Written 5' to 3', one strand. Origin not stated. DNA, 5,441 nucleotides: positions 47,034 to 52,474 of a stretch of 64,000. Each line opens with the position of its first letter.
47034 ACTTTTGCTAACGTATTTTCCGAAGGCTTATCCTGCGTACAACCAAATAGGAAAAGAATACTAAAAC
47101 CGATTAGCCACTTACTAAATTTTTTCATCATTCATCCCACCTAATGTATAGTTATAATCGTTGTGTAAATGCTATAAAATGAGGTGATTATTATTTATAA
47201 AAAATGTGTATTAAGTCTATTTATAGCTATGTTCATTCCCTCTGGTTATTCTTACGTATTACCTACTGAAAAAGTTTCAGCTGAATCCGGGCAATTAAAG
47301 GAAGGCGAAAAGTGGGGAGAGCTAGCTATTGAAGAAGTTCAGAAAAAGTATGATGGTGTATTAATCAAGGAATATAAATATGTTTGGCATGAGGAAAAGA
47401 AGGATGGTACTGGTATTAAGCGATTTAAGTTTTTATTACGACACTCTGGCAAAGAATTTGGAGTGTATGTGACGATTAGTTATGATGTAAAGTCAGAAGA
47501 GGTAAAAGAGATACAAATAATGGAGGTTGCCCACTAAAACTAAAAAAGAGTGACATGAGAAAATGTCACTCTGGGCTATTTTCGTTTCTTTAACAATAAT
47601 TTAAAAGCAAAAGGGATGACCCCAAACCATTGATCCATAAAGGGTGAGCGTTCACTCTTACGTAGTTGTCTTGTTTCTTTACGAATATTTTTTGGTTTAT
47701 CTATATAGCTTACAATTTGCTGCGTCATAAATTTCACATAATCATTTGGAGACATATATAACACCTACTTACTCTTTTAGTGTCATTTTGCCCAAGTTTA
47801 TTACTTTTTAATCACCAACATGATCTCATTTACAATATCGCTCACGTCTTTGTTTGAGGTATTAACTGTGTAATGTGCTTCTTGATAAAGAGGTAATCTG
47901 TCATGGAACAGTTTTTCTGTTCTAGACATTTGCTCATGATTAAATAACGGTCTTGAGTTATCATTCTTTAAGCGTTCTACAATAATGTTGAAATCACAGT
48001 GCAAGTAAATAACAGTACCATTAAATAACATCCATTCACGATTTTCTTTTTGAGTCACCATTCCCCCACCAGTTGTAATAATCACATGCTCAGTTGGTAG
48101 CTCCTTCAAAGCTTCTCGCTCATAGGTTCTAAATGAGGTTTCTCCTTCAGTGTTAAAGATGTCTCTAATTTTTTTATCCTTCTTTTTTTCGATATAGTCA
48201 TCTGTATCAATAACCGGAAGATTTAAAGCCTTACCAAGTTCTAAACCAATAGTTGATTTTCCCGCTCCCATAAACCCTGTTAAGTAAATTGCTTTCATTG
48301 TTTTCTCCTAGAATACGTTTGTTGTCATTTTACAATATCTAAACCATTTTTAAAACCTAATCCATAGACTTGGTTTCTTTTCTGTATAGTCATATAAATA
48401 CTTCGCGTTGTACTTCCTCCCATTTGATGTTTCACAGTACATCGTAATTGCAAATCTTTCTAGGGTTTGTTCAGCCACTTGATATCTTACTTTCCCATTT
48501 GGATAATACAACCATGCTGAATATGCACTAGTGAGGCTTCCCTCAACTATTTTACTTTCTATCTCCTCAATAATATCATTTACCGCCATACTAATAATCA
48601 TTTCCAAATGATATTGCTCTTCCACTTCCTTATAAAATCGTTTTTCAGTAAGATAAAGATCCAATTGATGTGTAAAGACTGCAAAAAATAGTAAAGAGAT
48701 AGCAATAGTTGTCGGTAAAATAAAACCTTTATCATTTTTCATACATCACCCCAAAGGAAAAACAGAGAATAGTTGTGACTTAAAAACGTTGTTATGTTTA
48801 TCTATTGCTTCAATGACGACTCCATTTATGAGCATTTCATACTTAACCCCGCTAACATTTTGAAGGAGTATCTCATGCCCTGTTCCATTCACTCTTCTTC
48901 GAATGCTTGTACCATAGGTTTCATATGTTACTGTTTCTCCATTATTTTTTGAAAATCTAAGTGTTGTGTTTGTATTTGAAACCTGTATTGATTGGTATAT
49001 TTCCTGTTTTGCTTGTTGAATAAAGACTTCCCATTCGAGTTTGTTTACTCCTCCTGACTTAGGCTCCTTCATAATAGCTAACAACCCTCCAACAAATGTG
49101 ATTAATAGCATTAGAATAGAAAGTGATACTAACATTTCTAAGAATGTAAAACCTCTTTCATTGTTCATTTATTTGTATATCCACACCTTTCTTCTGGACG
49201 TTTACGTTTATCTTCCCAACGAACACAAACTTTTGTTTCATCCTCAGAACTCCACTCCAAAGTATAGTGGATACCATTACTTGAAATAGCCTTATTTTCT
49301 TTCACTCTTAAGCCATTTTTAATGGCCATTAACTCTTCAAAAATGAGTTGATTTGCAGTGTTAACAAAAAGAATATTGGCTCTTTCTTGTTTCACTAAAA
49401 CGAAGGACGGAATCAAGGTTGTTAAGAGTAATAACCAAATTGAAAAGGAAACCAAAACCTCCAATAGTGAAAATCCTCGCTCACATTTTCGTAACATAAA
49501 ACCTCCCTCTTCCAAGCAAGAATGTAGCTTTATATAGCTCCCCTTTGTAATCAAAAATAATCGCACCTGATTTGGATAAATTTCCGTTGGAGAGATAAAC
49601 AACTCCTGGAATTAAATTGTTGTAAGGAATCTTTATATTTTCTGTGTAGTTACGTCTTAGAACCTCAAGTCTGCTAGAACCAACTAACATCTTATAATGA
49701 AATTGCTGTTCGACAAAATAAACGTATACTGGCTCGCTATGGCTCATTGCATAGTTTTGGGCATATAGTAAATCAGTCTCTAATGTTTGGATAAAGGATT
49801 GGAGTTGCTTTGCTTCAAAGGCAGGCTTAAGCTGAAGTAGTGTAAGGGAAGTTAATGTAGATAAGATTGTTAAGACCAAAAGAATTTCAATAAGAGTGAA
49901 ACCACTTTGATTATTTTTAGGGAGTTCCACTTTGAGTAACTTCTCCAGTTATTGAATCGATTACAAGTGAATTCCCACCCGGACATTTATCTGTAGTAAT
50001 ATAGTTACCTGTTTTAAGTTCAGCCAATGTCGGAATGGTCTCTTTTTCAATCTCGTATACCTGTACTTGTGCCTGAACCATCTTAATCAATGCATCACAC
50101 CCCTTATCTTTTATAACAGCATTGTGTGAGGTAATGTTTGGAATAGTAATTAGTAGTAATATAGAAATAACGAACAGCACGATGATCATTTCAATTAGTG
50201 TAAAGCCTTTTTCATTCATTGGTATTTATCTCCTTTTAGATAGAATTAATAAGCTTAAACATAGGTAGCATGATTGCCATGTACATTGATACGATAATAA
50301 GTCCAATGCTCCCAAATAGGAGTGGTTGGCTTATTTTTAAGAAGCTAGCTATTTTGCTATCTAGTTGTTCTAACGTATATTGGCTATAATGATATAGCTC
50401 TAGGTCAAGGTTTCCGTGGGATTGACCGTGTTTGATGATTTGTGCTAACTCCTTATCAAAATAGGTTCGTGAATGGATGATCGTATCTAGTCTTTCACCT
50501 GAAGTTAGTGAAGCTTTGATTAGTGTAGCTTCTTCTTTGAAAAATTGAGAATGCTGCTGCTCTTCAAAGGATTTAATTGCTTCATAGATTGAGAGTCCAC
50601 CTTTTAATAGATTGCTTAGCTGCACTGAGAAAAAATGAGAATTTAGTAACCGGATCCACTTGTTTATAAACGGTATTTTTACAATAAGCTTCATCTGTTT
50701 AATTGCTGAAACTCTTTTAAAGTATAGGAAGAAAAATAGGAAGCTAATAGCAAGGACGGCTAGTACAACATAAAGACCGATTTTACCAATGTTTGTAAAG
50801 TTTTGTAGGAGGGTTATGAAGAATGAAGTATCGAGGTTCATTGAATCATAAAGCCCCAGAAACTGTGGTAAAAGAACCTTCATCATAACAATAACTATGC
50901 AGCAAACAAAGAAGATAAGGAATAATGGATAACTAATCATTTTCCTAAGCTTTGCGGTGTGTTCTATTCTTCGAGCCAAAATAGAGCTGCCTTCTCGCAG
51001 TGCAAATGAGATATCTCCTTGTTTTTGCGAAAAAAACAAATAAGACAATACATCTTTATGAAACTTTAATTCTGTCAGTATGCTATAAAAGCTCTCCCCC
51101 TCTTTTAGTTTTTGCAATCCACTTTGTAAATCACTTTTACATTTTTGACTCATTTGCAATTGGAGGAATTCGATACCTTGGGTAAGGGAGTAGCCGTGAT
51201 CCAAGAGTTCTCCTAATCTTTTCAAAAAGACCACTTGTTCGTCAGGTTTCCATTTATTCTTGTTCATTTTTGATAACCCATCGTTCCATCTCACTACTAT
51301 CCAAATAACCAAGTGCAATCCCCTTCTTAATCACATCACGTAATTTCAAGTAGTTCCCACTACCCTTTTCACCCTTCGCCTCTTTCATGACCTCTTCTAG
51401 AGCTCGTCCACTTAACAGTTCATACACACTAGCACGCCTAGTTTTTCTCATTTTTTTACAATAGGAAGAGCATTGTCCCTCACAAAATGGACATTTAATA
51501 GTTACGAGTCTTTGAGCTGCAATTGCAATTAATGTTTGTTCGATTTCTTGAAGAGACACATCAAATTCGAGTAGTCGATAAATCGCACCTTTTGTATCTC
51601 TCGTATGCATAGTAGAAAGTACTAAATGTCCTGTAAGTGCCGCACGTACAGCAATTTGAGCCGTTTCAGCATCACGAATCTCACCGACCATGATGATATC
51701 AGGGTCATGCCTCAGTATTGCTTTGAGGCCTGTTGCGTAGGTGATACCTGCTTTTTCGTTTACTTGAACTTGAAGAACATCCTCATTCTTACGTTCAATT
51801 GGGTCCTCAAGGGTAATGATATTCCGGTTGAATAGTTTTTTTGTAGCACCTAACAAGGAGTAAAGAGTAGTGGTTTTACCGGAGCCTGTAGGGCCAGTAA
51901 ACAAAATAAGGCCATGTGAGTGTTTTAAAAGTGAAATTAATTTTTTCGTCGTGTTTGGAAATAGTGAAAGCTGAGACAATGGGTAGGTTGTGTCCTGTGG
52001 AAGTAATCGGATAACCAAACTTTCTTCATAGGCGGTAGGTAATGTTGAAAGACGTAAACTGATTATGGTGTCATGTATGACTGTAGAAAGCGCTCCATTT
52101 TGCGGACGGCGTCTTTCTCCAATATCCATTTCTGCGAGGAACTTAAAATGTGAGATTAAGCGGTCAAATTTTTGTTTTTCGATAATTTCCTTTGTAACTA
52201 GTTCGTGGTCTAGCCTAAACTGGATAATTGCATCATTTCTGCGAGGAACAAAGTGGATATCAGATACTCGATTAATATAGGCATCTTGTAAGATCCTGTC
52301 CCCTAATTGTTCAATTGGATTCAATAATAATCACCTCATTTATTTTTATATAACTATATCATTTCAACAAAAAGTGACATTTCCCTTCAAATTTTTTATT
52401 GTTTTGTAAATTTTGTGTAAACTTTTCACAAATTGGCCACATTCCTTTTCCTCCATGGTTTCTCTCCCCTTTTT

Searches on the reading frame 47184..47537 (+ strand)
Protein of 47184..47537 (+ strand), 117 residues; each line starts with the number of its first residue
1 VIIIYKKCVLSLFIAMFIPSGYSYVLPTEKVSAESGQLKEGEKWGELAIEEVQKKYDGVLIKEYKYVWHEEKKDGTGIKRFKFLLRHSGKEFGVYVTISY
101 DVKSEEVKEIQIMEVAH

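Call 48: search_protein_families(library=pfam, proteins=[window:47184-47537:+], max_evalue=0.01)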
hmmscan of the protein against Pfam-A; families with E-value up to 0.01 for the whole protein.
window:47184-47537:+ (117 aa): 1 family
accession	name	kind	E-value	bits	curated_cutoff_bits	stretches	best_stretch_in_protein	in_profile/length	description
PF13028.12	DUF3889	-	6.7e-21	74.5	25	1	34-114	14-93/93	Protein of unknown function (DUF3889)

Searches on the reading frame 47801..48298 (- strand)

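Call 48: search_protein_families(library=pfam, proteins=[window:47801-48298:-], max_evalue=0.01)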
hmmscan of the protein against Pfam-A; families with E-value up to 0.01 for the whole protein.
window:47801-48298:- (165 aa): 5 families
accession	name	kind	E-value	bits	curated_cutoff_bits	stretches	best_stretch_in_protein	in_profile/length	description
PF01202.28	SKI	-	7.7e-48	163.1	22.1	1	10-163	1-158/159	Shikimate kinase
PF13238.12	AAA_18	-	1.3e-09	39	29.4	1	4-114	1-112/128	AAA domain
PF13207.12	AAA_17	-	0.00047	20.9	27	1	7-116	1-125/136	AAA domain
PF01712.25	dNK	-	0.0061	16.8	27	0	6-31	3-28/203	Deoxynucleoside kinase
PF01583.26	APS_kinase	-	0.0096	16.4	21.1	0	3-26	4-27/152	Adenylylsulphate kinase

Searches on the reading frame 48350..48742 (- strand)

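Call 48: search_protein_families(library=pfam, proteins=[window:48350-48742:-], max_evalue=0.01)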
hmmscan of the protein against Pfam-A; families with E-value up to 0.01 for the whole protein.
window:48350-48742:- (130 aa): 1 family
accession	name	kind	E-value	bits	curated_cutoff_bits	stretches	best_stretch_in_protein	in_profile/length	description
PF14173.11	ComGG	-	1.4e-13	51.5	25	1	30-127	1-93/95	ComG operon protein 7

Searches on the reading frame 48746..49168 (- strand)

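Call 48: search_protein_families(library=pfam, proteins=[window:48746-49168:-], max_evalue=0.01)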
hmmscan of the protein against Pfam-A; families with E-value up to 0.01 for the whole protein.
window:48746-49168:- (140 aa): 3 families
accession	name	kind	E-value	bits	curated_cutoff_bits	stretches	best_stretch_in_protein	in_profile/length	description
PF15980.10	ComGF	-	2.5e-18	66.6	27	1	41-122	12-93/100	Putative Competence protein ComGF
PF07963.17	N_methyl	-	1.2e-07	31.4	21.2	1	1-26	1-26/27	Prokaryotic N-terminal methylation motif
PF17996.7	CE2_N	-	0.0041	17.6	27.9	1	71-124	4-58/108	Carbohydrate esterase 2 N-terminal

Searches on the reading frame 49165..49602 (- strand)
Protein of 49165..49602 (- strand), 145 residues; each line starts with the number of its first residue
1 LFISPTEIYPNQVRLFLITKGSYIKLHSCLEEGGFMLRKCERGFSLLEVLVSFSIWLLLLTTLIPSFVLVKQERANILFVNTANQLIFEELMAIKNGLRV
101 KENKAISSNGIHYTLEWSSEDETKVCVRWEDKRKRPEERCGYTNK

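Call 48: search_protein_families(library=pfam, proteins=[window:49165-49602:-], max_evalue=0.01)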
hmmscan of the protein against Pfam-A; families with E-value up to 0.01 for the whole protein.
window:49165-49602:- (145 aa): 1 family
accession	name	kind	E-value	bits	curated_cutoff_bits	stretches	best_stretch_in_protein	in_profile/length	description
PF07963.17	N_methyl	-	0.00014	21.7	21.2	1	38-61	1-24/27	Prokaryotic N-terminal methylation motif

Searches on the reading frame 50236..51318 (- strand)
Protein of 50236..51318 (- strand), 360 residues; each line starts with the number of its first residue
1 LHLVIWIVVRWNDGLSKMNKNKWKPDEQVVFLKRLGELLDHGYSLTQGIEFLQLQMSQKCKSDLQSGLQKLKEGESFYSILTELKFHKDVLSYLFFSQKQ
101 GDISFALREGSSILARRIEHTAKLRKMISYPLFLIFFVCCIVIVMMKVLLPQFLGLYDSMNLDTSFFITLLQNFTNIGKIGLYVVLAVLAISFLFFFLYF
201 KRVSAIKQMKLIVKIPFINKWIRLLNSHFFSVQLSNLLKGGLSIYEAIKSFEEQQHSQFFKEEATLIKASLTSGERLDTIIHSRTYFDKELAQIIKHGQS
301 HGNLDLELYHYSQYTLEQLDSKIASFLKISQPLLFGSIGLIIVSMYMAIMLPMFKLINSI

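Call 48: search_protein_families(library=pfam, proteins=[window:50236-51318:-], max_evalue=0.01)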
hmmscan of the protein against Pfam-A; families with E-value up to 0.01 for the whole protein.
window:50236-51318:- (360 aa): 1 family
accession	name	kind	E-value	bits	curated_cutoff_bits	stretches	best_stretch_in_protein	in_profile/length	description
PF00482.28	T2SSF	-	2.9e-34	118.2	25.2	2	231-352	2-125/125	Type II secretion system (T2SS), protein F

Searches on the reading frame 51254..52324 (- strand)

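Call 48: search_protein_families(library=pfam, proteins=[window:51254-52324:-], max_evalue=0.01)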
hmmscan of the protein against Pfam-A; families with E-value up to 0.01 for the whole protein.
window:51254-52324:- (356 aa): 6 families
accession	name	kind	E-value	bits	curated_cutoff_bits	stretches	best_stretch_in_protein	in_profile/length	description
PF00437.27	T2SSE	-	4.1e-103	345.3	24.9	1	2-336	6-358/370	Type II/IV secretion system protein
PF13476.12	AAA_23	-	0.00038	21.6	27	1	136-163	18-45/201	AAA domain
PF12775.13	AAA_7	-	0.0021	18.1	25.8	1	127-196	23-94/181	P-loop containing dynein motor region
PF13401.12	AAA_22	-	0.0031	18.3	27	1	136-176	4-43/130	AAA domain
PF20720.3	nSTAND3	-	0.0075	16.4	27.2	0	128-163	9-43/155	Novel STAND NTPase 3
PF16796.11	Microtub_bd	-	0.0078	16.6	27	0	129-185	83-136/155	Microtubule binding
